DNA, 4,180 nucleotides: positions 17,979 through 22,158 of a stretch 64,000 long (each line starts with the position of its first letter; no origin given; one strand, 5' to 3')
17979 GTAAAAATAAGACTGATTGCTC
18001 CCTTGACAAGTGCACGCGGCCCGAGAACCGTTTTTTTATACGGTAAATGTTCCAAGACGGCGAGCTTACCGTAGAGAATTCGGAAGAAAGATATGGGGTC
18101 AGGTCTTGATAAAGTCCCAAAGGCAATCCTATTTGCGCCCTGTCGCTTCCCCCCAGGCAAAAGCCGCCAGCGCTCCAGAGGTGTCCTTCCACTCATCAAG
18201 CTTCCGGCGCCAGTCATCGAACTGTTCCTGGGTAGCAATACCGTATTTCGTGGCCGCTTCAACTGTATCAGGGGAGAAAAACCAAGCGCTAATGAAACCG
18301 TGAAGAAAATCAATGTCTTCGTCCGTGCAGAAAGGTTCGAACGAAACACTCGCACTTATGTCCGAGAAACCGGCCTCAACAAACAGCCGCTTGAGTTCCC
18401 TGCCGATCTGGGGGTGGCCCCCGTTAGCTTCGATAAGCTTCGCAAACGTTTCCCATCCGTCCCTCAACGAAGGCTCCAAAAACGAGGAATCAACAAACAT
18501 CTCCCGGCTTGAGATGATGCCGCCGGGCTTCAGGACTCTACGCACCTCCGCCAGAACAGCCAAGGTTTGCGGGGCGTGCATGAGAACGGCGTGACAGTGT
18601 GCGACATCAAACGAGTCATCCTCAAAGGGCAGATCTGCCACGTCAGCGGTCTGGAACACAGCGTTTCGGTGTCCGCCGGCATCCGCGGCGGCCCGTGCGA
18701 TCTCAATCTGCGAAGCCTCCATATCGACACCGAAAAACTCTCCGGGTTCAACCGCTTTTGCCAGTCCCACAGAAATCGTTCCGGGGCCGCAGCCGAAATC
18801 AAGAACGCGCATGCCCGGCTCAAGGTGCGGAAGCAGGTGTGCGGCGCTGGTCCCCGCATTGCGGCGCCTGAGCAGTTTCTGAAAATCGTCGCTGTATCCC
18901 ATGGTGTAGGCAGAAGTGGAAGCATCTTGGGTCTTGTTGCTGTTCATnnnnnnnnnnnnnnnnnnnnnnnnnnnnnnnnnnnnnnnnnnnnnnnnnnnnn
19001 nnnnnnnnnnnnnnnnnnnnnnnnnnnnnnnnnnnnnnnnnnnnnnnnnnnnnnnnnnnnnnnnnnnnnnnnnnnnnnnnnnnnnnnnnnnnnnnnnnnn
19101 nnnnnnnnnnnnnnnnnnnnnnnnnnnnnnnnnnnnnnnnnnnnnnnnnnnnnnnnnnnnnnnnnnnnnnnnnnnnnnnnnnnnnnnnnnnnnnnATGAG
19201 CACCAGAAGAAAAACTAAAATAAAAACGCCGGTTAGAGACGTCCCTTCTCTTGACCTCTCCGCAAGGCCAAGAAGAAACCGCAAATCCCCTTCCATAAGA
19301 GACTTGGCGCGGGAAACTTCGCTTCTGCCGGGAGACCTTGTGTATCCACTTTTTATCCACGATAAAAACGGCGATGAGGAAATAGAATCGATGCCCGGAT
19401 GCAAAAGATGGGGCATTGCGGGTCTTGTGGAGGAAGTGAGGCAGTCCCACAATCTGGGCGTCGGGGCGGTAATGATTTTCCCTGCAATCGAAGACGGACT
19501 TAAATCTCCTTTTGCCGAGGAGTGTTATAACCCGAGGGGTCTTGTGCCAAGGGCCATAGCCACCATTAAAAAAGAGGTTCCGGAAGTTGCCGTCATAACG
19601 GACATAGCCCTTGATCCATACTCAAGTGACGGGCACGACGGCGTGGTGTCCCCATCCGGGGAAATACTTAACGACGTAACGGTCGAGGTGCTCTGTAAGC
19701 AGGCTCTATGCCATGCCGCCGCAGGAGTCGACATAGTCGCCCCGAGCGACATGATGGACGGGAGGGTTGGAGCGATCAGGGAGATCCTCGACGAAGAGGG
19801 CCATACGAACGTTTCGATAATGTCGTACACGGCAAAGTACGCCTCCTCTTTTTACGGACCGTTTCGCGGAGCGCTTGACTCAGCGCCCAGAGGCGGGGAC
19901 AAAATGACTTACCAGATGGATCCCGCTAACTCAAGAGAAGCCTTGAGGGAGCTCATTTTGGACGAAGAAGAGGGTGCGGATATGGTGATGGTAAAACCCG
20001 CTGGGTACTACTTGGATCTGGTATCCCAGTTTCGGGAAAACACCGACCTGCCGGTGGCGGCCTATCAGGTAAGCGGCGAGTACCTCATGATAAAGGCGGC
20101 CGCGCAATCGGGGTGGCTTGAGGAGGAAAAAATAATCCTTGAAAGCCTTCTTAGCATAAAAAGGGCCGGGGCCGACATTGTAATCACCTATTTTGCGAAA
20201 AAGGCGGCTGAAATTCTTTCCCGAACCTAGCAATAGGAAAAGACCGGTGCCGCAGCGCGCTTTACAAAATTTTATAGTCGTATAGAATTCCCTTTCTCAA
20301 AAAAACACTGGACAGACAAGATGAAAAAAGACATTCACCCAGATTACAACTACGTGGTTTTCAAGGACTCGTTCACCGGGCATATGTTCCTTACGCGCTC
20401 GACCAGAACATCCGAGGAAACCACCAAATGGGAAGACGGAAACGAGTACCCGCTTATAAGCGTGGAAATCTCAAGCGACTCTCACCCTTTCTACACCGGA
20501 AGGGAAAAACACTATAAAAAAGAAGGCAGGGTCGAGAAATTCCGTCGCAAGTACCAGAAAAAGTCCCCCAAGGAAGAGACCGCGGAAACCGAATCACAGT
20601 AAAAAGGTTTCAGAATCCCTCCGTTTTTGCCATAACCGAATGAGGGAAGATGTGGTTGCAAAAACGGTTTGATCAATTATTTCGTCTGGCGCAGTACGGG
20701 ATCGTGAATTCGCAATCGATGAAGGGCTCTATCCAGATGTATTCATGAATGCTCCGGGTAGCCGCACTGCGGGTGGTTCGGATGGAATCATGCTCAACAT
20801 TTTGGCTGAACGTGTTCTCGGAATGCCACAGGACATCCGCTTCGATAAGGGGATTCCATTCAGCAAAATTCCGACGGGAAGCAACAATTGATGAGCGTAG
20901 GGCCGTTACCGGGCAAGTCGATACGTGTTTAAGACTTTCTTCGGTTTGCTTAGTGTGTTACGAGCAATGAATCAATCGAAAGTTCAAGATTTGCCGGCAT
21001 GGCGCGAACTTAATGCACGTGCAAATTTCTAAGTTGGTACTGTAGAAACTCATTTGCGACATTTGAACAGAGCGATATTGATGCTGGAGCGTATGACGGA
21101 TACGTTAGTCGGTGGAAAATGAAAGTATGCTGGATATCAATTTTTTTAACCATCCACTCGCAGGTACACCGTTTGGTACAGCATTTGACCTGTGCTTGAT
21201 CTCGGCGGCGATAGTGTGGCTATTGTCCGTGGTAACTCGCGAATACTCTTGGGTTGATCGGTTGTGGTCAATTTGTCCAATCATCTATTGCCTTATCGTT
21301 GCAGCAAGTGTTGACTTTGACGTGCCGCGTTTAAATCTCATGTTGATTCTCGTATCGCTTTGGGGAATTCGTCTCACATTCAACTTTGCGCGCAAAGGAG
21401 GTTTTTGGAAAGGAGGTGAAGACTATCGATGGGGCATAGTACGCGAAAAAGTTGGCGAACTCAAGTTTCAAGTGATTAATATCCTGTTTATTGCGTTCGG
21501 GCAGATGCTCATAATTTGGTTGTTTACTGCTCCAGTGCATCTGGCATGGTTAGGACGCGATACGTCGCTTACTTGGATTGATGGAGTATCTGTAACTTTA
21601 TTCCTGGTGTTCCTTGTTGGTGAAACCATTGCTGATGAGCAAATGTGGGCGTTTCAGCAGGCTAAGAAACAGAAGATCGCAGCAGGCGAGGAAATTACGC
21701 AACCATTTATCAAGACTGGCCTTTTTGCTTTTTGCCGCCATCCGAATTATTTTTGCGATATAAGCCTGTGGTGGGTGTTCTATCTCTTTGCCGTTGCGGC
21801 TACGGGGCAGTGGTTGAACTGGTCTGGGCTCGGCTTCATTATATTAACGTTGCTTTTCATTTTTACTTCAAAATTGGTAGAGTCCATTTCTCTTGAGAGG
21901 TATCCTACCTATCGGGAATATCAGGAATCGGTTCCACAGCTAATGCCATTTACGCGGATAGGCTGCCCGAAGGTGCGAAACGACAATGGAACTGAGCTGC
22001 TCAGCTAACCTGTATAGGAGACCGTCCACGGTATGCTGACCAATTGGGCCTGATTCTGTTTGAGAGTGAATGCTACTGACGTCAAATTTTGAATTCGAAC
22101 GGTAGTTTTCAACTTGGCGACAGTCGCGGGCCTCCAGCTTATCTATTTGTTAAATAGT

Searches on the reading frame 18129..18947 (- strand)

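Call 8: search_protein_families(library=pfam, proteins=[window:18129-18947:-], max_evalue=0.001)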
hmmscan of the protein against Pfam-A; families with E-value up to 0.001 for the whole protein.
window:18129-18947:- (272 aa): 14 families
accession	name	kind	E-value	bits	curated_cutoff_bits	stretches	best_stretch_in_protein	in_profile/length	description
PF13847.12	Methyltransf_31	-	5.7e-29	101.1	27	1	43-157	2-119/145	Methyltransferase domain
PF13649.12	Methyltransf_25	-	4.6e-24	85.4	27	1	48-143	1-97/97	Methyltransferase domain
PF08241.18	Methyltransf_11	-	5.6e-23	81.8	21.2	1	49-145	1-93/95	Methyltransferase domain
PF13489.12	Methyltransf_23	-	4.3e-19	69.3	27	1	35-198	13-163/164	Methyltransferase domain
PF08242.18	Methyltransf_12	-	9.3e-19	68.4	30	1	49-145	1-98/98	Methyltransferase domain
PF01209.24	Ubie_methyltran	-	7.8e-16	58.6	20.1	1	44-170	47-171/233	ubiE/COQ5 methyltransferase family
PF05175.20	MTS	-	1e-07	32.2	23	1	35-115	20-101/170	Methyltransferase small domain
PF05148.21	Methyltransf_8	-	2.3e-06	28.1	27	1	98-149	108-158/219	Hypothetical methyltransferase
PF02353.26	CMAS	-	0.00015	21.6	27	1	41-108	59-126/273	Mycolic acid cyclopropane synthetase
PF06325.19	PrmA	-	0.00017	21.6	22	1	43-145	160-256/296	Ribosomal protein L11 methyltransferase (PrmA)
PF01135.25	PCMT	-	0.00024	21.4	20.3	1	37-130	67-160/210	Protein-L-isoaspartate(D-aspartate) O-methyltransferase (PCMT)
PF01728.25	FtsJ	-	0.00026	21.4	24.1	1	42-110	19-82/181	FtsJ-like methyltransferase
PF03141.22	Methyltransf_29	-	0.00039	19.6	23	1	48-146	121-218/506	Putative S-adenosyl-L-methionine-dependent methyltransferase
PF07021.18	MetW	-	0.00041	20.5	21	1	41-140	10-103/193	Methionine biosynthesis protein MetW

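Call 85: search_protein_families(library=ncbifam, proteins=[window:18129-18947:-], max_evalue=1e-10)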
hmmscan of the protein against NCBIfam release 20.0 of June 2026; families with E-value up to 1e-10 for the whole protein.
window:18129-18947:- (272 aa): 15 families
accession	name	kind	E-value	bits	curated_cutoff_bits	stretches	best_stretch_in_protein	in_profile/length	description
NF008823.0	PRK11873.1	subfamily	6.5e-20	71.7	263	1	37-200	70-229/272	arsenite methyltransferase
NF047649.1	MTase_UXPK_star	exception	2.7e-19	69.3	460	1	19-196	52-225/283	methyltransferase/UXPK-star double selenoprotein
NF045667.1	MTase_DVU1556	equivalog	4.5e-18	65.5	155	1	36-149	14-121/213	DVU_1556 family methyltransferase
NF041536.1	ArsM_DUF2284_UU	exception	3.3e-17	62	575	1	32-198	64-226/459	arsenite methyltransferase/DUF2284 domain selenoprotein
NF001243.0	PRK00216.1-4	equivalog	1.1e-15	57.6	235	1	42-146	45-150/237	demethylmenaquinone methyltransferase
NF041537.1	ArsM_AhpD_UU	exception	1.9e-15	56.5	510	1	37-197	69-225/345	arsenite methyltransferase/AhpD domain selenoprotein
TIGR01934.1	MenG_MenH_UbiE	subfamily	3.1e-15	56.1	158.35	1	44-149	39-143/223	ubiquinone/menaquinone biosynthesis methyltransferase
TIGR02072.1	BioC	equivalog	6e-15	55.7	184.95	1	35-146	20-131/244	malonyl-ACP O-methyltransferase BioC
TIGR02752.1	MenG_heptapren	equivalog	6.4e-15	55.3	419.85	1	43-147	44-149/231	demethylmenaquinone methyltransferase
NF040539.1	AST_met_ArsM_2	exception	2.5e-14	53.7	240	1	46-163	58-178/262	putative arsinothricin biosynthesis methyltransferase ArsM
NF001244.0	PRK00216.1-5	equivalog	5.9e-14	51.9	216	1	44-151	48-157/236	bifunctional demethylmenaquinone methyltransferase/2-methoxy-6-polyprenyl-1,4-benzoquinol methylase UbiE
TIGR01983.1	UbiG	equivalog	2.5e-13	49.8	102.95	1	45-145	50-149/228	bifunctional 2-polyprenyl-6-hydroxyphenol methylase/3-demethylubiquinol 3-O-methyltransferase UbiG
NF043040.1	corrin_prot_MT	hypoth_equivalog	1.7e-12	47.2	180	1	35-145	31-145/216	corrinoid protein-associated methyltransferase CpaM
NF045823.1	PthPhpthDimycoMt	equivalog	1.6e-11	43.9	300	1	45-146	67-165/256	phthiotriol/phenolphthiotriol dimycocerosates methyltransferase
NF045825.1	FAmtase_mtf2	equivalog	2.6e-11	43.2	400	1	45-145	59-156/248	fatty-acid O-methyltransferase Mtf2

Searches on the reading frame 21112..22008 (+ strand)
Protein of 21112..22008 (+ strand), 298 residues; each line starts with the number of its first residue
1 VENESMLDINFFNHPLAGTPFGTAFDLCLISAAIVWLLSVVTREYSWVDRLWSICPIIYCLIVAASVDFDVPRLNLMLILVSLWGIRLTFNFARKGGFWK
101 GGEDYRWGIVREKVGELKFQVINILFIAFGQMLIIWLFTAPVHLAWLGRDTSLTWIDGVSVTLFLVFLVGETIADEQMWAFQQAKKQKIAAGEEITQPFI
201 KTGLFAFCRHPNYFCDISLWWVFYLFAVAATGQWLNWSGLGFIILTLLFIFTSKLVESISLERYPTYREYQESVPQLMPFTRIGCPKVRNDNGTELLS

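Call 3: search_protein_families(library=pfam, proteins=[window:21112-22008:+], max_evalue=0.001)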
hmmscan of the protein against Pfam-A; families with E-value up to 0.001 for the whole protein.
window:21112-22008:+ (298 aa): 2 families
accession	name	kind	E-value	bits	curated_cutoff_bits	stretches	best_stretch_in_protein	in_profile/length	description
PF06966.17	DUF1295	-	2.2e-46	158.7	20.4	1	35-274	1-235/235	Protein of unknown function (DUF1295)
PF04140.19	ICMT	-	0.0003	21.6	24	1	186-217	24-53/95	Isoprenylcysteine carboxyl methyltransferase (ICMT) family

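Call 4: search_protein_families(library=ncbifam, proteins=[window:21112-22008:+], max_evalue=0.001)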
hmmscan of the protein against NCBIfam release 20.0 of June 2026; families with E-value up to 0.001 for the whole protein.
window:21112-22008:+ (298 aa): 0 families

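Call 71: search_solved_structures(query=window:21112-22008:+, max_evalue=1)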
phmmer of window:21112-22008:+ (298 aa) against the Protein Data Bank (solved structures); distinct sequences matched with E-value up to 1: 0.

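Call 93: find_encoding_contigs(protein=window:21112-22008:+, flank=5000, max_places=6)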
Protein window:21112-22008:+ (298 aa): no gene with exactly this product is on record in the collection.

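Call 96: find_encoding_contigs(protein=window:21127-22005:+, flank=6000, max_places=6)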
Protein seq(293 aa) (293 aa): 4 contigs read that carry it; 2 places shown.
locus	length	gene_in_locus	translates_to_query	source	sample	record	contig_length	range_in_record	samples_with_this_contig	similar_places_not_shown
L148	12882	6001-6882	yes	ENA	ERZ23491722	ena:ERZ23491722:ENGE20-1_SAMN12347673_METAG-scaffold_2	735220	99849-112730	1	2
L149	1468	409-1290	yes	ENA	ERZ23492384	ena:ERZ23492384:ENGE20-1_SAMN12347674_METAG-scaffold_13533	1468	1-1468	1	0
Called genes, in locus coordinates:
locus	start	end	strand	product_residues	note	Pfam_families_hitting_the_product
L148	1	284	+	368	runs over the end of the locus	PF04321:RmlD_sub_bind, PF01073:3Beta_HSD, PF01370:Epimerase, PF02719:Polysacc_synt_2 (weak), PF13460:NAD_binding_10, PF16363:GDP_Man_Dehyd, PF07993:NAD_binding_4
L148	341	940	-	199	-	PF04336:ACP_PD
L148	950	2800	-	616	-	PF13589:HATPase_c_3, PF00183:HSP90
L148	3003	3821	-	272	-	PF13489:Methyltransf_23, PF01209:Ubie_methyltran, PF05148:Methyltransf_8 (weak), PF05175:MTS (weak), PF13847:Methyltransf_31, PF08241:Methyltransf_11, PF08242:Methyltransf_12, PF13649:Methyltransf_25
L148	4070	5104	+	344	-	PF00490:ALAD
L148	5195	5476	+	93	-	PF01197:Ribosomal_L31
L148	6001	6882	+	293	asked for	PF06966:DUF1295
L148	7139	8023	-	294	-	PF05175:MTS (weak), PF13489:Methyltransf_23, PF13847:Methyltransf_31, PF08241:Methyltransf_11, PF08242:Methyltransf_12, PF13649:Methyltransf_25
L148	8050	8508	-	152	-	PF01467:CTP_transf_like (faint)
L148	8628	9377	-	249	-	PF00117:GATase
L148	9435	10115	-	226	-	PF03588:Leu_Phe_trans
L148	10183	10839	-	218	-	PF01625:PMSR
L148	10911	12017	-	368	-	PF04055:Radical_SAM, PF19288:CofH_C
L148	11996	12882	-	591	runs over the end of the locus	PF20695:UbiD_N, PF01977:UbiD, PF20696:UbiD_C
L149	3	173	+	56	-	?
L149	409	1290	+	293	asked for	PF06966:DUF1295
